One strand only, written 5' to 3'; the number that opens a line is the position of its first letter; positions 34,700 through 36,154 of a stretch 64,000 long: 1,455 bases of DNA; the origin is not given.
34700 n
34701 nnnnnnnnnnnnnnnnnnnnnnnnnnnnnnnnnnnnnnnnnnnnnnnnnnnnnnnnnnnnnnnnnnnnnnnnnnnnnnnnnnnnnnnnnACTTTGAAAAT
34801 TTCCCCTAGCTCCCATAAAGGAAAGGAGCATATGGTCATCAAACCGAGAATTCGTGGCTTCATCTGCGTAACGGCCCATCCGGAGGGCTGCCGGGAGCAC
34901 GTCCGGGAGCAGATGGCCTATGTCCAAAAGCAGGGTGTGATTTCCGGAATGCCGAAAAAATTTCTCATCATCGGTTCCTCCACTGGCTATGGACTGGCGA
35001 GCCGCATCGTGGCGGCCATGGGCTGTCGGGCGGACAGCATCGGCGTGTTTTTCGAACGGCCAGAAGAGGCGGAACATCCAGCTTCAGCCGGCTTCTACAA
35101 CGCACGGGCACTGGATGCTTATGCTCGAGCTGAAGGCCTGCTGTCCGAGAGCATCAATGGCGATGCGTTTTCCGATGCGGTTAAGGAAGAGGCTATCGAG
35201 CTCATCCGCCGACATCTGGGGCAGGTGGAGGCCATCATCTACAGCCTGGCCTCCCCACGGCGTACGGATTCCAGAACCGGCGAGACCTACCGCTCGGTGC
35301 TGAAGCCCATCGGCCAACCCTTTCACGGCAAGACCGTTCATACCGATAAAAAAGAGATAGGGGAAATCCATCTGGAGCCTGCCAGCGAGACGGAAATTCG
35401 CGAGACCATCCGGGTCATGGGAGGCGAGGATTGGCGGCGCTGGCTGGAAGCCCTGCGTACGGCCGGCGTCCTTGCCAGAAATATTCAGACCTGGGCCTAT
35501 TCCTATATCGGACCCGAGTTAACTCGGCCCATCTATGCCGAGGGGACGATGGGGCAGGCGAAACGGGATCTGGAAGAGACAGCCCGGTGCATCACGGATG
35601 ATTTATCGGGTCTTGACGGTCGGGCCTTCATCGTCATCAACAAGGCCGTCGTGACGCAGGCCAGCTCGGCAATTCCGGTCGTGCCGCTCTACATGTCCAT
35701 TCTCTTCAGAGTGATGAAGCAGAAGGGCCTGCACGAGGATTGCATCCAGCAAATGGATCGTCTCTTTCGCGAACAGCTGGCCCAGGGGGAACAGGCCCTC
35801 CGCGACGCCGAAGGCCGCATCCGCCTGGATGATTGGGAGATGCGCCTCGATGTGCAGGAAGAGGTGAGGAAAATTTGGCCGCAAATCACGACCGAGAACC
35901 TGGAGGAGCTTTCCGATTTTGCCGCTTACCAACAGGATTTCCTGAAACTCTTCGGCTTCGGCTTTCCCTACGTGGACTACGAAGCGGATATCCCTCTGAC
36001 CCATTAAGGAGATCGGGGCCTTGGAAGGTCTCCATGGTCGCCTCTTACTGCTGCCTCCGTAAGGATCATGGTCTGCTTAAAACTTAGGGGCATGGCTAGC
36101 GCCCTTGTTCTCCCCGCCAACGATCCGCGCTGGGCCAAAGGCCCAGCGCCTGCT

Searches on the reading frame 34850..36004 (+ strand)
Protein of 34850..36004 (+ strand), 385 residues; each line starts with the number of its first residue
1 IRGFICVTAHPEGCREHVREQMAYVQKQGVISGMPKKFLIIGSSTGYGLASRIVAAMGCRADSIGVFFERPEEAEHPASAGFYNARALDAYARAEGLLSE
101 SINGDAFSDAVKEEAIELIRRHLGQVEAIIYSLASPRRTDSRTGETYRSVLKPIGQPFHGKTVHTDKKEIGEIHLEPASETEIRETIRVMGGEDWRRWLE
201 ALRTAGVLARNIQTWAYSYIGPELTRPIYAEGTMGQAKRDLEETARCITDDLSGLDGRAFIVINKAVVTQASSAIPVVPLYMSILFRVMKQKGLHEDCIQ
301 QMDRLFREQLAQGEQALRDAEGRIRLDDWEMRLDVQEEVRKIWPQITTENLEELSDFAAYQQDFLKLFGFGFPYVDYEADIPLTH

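Call 57: find_homologous_proteins(query=window:34850-36004:+, max_evalue=1e-60)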
Query window:34850-36004:+ (385 aa): 8000 proteins with E <= 1e-60 among 8000 candidates; the best 120 are listed.
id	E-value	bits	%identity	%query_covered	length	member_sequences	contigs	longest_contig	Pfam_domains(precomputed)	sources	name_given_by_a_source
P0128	2.9e-257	871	100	100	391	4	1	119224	PF12241.15,PF07055.19,PF12242.15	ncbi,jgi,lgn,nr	ncbi:MAG: trans-2-enoyl-CoA reductase family protein [Puniceicoccales bacterium]|jgi:enoyl-[acyl-car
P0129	6.6e-195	665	75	99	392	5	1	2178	PF12241.15,PF07055.19,PF12242.15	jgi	jgi:enoyl-[acyl-carrier protein] reductase/trans-2-enoyl-CoA reductase (NAD+)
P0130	5.4e-191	653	73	100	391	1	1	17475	PF12241.15,PF07055.19,PF12242.15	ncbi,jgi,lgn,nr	ncbi:MAG: trans-2-enoyl-CoA reductase family protein [Puniceicoccales bacterium]|jgi:enoyl-[acyl-car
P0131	4.4e-157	541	61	99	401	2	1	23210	PF12241.15,PF07055.19,PF12242.15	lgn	-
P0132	3.6e-156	538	64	100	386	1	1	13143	PF12241.15,PF07055.19,PF12242.15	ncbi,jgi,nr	ncbi:MAG: trans-2-enoyl-CoA reductase family protein [Puniceicoccales bacterium]|jgi:enoyl-[acyl-car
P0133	9.8e-156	537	65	100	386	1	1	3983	PF12241.15,PF07055.19,PF12242.15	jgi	jgi:enoyl-[acyl-carrier protein] reductase/trans-2-enoyl-CoA reductase (NAD+)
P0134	4.3e-155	534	63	99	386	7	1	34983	PF12241.15,PF07055.19,PF12242.15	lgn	-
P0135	1.5e-154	533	63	99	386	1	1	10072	PF12241.15,PF07055.19,PF12242.15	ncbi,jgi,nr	ncbi:MAG: trans-2-enoyl-CoA reductase family protein [Puniceicoccales bacterium]|jgi:enoyl-[acyl-car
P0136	2.2e-154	532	65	100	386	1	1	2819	PF12241.15,PF07055.19,PF12242.15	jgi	jgi:enoyl-[acyl-carrier protein] reductase/trans-2-enoyl-CoA reductase (NAD+)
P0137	2.4e-154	532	63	100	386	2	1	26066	PF12241.15,PF07055.19,PF12242.15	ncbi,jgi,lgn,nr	ncbi:MAG: trans-2-enoyl-CoA reductase family protein [Puniceicoccales bacterium]|jgi:enoyl-[acyl-car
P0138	3.1e-154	532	61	99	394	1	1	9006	PF12241.15,PF07055.19,PF12242.15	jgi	jgi:enoyl-[acyl-carrier protein] reductase/trans-2-enoyl-CoA reductase (NAD+)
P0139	4.8e-154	531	61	99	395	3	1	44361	PF12241.15,PF07055.19,PF12242.15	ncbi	-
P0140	5.3e-154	531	62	99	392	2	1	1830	PF12241.15,PF07055.19,PF12242.15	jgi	-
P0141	6.2e-154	531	62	99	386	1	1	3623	PF12241.15,PF07055.19,PF12242.15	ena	-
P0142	7.3e-154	530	64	99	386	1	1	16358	PF12241.15,PF07055.19,PF12242.15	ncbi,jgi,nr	ncbi:MAG: trans-2-enoyl-CoA reductase family protein [Puniceicoccales bacterium]|jgi:enoyl-[acyl-car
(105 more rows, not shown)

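Call 58: list_cluster_members(proteins=[P0128, P0129, P0121])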
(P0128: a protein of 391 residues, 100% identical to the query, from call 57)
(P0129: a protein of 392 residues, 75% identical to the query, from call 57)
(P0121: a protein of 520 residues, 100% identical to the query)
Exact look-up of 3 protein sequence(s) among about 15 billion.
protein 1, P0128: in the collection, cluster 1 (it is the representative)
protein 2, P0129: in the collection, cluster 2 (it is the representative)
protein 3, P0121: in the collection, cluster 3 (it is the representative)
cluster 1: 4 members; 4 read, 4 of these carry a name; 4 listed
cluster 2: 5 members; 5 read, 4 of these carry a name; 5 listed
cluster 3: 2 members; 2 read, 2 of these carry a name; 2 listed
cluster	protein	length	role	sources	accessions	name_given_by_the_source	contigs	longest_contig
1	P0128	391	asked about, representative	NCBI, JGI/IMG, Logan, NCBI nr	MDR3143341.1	MAG: trans-2-enoyl-CoA reductase family protein [Puniceicoccales bacterium] | enoyl-[acyl-carrier protein] reductase/trans-2-enoyl-CoA reductase (NAD+) | trans-2-enoyl-CoA reductase family protein [Puniceicoccales bacterium]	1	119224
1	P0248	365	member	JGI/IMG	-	enoyl-[acyl-carrier protein] reductase/trans-2-enoyl-CoA reductase (NAD+)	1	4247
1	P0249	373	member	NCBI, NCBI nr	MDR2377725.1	MAG: trans-2-enoyl-CoA reductase family protein, partial [Puniceicoccales bacterium] | trans-2-enoyl-CoA reductase family protein [Puniceicoccales bacterium]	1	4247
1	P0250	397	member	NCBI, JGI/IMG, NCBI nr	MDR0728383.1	MAG: trans-2-enoyl-CoA reductase family protein [Puniceicoccales bacterium] | enoyl-[acyl-carrier protein] reductase/trans-2-enoyl-CoA reductase (NAD+) | trans-2-enoyl-CoA reductase family protein [Puniceicoccales bacterium]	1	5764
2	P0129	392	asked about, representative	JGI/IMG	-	enoyl-[acyl-carrier protein] reductase/trans-2-enoyl-CoA reductase (NAD+)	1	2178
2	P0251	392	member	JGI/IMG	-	enoyl-[acyl-carrier protein] reductase/trans-2-enoyl-CoA reductase (NAD+)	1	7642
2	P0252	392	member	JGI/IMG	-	enoyl-[acyl-carrier protein] reductase/trans-2-enoyl-CoA reductase (NAD+)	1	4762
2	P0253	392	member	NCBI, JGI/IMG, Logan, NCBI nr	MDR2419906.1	MAG: trans-2-enoyl-CoA reductase family protein [Puniceicoccales bacterium] | enoyl-[acyl-carrier protein] reductase/trans-2-enoyl-CoA reductase (NAD+) | trans-2-enoyl-CoA reductase family protein [Puniceicoccales bacterium]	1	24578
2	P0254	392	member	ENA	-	-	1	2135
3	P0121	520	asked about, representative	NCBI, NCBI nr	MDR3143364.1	MAG: (2Fe-2S)-binding protein [Puniceicoccales bacterium] | (2Fe-2S)-binding protein [Puniceicoccales bacterium]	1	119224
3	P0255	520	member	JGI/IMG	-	ferredoxin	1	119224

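Call 59: find_encoding_contigs(protein=P0250, flank=10000, max_places=5)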
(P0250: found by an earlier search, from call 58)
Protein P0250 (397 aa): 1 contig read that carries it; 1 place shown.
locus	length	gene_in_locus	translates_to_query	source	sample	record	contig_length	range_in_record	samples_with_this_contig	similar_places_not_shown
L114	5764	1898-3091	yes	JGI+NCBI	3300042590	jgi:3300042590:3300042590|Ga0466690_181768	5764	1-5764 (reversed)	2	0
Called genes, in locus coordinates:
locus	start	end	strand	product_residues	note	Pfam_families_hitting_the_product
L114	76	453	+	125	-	-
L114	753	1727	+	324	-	PF00294:PfkB, PF08543:Phos_pyr_kin (weak)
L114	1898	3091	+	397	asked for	PF12242:Eno-Rase_NADH_b, PF12241:Enoyl_reductase, PF07055:Eno-Rase_FAD_bd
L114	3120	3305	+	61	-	-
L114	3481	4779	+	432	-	PF04963:Sigma54_CBD, PF04552:Sigma54_DBD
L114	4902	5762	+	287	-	?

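Call 60: find_encoding_contigs(protein=P0253, flank=10000, max_places=5)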
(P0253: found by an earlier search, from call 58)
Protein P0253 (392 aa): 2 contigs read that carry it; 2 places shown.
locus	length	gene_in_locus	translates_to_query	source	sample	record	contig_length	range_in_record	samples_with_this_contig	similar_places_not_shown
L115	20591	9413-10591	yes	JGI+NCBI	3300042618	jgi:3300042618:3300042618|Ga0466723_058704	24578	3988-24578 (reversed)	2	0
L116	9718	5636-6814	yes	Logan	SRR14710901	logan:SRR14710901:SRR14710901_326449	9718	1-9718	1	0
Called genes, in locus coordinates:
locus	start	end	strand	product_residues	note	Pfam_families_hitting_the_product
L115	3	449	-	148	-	PF02502:LacAB_rpiB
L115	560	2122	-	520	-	PF00158:Sigma54_activat, PF14532:Sigma54_activ_2, PF25601:AAA_lid_14, PF02954:HTH_8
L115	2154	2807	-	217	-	-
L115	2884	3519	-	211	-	PF00730:HhH-GPD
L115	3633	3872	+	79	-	-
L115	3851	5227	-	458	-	PF05496:RuvB_N, PF13191:AAA_16 (faint), PF00004:AAA, PF07728:AAA_5 (weak), PF13173:AAA_14 (weak), PF14532:Sigma54_activ_2 (weak), PF16193:AAA_assoc_2, PF12002:MgsA_C, +1 more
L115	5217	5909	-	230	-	PF00753:Lactamase_B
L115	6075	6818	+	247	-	PF00535:Glycos_transf_2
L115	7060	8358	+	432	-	PF04413:Glycos_transf_N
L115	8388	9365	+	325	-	PF00294:PfkB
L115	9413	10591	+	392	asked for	PF12242:Eno-Rase_NADH_b, PF12241:Enoyl_reductase, PF07055:Eno-Rase_FAD_bd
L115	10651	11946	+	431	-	PF00309:Sigma54_AID, PF04963:Sigma54_CBD, PF04552:Sigma54_DBD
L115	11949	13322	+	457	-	PF08245:Mur_ligase_M, PF02875:Mur_ligase_C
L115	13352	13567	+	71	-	-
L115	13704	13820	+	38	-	-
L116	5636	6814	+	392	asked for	PF12242:Eno-Rase_NADH_b, PF12241:Enoyl_reductase, PF07055:Eno-Rase_FAD_bd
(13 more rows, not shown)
